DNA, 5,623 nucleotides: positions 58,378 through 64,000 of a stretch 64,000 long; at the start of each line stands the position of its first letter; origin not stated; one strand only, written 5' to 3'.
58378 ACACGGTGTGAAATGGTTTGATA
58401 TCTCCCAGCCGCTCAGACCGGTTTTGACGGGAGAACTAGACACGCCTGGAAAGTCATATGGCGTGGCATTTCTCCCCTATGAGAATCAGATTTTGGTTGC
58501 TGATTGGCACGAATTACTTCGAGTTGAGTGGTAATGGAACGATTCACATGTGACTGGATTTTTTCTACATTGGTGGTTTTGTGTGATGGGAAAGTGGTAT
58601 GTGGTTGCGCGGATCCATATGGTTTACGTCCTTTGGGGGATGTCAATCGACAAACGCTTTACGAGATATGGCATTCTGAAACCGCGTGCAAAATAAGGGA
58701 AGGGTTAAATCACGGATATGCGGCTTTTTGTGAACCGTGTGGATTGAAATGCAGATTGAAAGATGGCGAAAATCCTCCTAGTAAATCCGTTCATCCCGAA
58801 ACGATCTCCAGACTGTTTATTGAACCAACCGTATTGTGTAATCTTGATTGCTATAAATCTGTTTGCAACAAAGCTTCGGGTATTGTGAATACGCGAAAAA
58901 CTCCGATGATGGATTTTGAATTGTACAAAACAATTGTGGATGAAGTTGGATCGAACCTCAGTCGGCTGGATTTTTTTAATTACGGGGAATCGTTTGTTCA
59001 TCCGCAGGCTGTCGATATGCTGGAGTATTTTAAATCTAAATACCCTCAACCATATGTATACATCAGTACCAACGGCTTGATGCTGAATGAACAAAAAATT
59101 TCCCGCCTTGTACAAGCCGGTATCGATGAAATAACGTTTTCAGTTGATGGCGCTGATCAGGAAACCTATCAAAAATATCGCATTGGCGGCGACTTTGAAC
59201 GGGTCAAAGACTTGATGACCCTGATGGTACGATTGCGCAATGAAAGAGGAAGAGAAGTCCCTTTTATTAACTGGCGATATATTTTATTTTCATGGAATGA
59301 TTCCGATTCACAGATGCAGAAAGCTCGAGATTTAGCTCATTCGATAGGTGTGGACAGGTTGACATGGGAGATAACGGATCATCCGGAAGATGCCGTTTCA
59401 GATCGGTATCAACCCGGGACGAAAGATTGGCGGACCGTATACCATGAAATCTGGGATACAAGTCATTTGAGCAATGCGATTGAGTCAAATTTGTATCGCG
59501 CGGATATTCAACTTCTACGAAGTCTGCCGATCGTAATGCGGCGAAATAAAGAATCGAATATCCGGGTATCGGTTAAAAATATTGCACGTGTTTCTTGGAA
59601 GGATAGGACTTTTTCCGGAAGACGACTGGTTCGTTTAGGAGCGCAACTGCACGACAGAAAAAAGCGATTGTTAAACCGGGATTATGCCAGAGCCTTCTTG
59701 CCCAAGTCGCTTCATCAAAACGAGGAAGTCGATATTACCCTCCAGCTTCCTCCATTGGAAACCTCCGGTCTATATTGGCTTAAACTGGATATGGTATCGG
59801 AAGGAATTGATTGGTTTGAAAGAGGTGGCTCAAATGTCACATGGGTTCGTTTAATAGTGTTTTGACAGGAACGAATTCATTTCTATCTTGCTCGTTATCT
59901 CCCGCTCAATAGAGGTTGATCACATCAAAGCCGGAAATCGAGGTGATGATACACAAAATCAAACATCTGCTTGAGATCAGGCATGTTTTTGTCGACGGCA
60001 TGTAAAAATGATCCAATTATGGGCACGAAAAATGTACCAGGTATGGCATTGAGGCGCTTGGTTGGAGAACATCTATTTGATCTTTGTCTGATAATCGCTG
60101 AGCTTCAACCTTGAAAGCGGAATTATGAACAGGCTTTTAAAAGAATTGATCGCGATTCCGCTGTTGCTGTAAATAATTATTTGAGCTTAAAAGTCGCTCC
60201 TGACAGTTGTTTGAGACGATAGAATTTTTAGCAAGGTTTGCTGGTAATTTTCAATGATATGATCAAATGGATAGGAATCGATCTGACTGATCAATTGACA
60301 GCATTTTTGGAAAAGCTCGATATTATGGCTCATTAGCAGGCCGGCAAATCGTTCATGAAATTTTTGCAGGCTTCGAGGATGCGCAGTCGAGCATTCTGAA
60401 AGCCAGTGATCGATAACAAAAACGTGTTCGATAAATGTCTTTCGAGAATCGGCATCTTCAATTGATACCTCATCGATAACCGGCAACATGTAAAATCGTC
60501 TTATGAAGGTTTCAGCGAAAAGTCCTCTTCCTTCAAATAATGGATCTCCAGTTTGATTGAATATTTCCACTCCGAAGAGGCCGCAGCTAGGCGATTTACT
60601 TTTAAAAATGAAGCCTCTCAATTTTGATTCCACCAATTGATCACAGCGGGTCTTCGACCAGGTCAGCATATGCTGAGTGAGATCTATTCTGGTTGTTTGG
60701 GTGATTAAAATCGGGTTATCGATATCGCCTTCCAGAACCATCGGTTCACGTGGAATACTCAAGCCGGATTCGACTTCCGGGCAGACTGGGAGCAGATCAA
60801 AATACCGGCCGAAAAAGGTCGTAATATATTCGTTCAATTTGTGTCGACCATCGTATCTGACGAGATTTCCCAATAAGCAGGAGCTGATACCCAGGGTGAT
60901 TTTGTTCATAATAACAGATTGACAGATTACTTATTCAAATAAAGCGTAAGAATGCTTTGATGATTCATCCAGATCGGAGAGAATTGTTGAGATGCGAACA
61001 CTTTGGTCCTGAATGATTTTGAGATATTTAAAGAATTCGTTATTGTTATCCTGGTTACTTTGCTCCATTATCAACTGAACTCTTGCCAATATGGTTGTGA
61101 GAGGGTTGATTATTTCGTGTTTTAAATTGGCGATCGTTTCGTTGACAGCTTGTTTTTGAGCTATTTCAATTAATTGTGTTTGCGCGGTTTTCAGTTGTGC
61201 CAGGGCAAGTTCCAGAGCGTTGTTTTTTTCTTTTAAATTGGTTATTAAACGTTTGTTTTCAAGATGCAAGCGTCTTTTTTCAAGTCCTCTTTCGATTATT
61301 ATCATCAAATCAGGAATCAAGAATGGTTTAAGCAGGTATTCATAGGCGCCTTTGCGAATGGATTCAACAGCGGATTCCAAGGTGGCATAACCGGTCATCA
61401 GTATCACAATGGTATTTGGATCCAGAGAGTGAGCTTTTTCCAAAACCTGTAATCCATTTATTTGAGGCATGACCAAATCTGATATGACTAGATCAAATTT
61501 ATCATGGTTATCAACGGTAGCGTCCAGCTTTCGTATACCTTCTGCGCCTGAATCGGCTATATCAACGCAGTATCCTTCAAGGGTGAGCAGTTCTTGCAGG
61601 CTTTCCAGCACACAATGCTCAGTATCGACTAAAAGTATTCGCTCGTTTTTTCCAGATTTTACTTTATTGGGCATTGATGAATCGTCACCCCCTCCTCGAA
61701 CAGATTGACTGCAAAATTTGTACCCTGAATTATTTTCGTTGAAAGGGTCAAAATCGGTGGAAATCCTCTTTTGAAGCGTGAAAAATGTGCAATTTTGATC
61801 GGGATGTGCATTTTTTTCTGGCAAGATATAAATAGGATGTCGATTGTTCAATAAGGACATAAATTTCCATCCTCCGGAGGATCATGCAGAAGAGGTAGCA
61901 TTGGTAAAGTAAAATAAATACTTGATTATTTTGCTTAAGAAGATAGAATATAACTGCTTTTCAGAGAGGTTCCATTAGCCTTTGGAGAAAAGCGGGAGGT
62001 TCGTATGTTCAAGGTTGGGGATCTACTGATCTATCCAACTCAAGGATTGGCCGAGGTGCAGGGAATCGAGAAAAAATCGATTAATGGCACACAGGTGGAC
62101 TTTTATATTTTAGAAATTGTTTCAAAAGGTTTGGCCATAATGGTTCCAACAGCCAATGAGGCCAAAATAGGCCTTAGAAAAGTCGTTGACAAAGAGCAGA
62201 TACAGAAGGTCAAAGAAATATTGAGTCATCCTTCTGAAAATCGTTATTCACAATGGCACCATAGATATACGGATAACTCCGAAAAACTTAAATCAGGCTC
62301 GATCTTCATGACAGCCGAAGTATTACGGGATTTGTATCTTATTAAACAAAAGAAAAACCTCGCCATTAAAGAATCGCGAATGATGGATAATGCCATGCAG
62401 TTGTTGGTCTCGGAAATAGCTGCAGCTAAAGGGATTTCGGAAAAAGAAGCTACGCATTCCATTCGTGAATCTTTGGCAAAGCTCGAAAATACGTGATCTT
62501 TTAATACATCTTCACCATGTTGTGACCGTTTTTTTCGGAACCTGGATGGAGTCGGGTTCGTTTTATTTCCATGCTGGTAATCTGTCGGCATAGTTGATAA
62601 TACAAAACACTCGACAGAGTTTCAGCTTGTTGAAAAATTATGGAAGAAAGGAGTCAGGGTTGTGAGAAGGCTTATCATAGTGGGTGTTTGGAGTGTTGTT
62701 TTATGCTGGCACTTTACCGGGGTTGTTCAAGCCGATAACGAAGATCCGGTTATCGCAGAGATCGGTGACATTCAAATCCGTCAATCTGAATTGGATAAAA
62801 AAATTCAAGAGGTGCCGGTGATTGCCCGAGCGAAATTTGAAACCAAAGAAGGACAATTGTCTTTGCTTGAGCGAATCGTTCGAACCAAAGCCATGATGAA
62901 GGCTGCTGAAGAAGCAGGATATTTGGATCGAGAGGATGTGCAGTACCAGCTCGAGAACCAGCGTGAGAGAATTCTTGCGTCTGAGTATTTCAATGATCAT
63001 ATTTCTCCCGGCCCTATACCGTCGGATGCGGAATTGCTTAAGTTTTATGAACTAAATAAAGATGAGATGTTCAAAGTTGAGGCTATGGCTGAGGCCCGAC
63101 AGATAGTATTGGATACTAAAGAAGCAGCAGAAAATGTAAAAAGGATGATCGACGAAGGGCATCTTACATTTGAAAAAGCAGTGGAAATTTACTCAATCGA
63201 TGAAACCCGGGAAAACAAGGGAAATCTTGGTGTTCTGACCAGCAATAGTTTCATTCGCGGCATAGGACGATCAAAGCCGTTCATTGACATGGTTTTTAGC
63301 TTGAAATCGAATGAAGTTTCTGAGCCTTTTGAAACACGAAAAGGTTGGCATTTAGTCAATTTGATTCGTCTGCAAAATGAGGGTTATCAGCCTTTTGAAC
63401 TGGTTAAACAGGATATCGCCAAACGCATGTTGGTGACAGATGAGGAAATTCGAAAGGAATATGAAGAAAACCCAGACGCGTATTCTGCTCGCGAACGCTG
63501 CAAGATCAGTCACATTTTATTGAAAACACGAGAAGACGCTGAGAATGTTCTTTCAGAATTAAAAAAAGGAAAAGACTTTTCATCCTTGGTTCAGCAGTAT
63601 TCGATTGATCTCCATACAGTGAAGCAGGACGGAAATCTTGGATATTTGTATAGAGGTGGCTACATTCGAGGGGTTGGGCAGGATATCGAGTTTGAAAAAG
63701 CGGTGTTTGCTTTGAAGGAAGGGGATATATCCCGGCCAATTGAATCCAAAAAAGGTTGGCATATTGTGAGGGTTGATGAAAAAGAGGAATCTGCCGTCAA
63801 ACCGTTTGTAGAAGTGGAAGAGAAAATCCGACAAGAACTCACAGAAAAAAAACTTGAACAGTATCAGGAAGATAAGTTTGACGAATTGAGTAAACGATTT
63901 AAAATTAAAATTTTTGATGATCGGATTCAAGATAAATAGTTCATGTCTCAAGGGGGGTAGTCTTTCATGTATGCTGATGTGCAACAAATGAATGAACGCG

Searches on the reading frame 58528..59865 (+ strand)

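Call 73: search_protein_families(library=pfam, proteins=[window:58528-59865:+], max_evalue=0.00001)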
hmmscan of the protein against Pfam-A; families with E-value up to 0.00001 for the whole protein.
window:58528-59865:+ (445 aa): 2 families
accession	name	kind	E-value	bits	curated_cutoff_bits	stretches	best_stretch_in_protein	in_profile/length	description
PF04055.27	Radical_SAM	-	3.4e-12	47.3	29.5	1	98-235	1-138/166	Radical SAM superfamily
PF13186.11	SPASM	-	5.9e-09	36.5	21.5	1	8-71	1-66/67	Iron-sulfur cluster-binding domain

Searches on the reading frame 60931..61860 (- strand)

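Call 88: search_protein_families(library=pfam, proteins=[window:60931-61860:-], max_evalue=0.0001)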
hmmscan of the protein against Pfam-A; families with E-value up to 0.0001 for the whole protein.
window:60931-61860:- (309 aa): 2 families
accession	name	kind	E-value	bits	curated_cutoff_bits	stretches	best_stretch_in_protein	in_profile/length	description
PF00072.30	Response_reg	-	1e-22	80.8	30.2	1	75-189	1-110/111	Response regulator receiver domain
PF00512.31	HisKA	-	2.5e-10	40.7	26.9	1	240-302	3-62/66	His Kinase A (phospho-acceptor) domain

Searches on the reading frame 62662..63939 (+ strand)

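Call 88: search_protein_families(library=pfam, proteins=[window:62662-63939:+], max_evalue=0.0001)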
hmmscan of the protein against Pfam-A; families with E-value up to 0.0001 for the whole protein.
window:62662-63939:+ (425 aa): 3 families
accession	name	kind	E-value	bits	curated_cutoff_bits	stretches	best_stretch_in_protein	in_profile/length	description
PF13145.12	Rotamase_2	-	2.1e-39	135.5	27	2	258-387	1-121/121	PPIC-type PPIASE domain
PF00639.27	Rotamase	-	4.9e-33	114.4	21.7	2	289-372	18-96/97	PPIC-type PPIASE domain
PF13616.12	Rotamase_3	-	2e-31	109.4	22.5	2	276-374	12-115/116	PPIC-type PPIASE domain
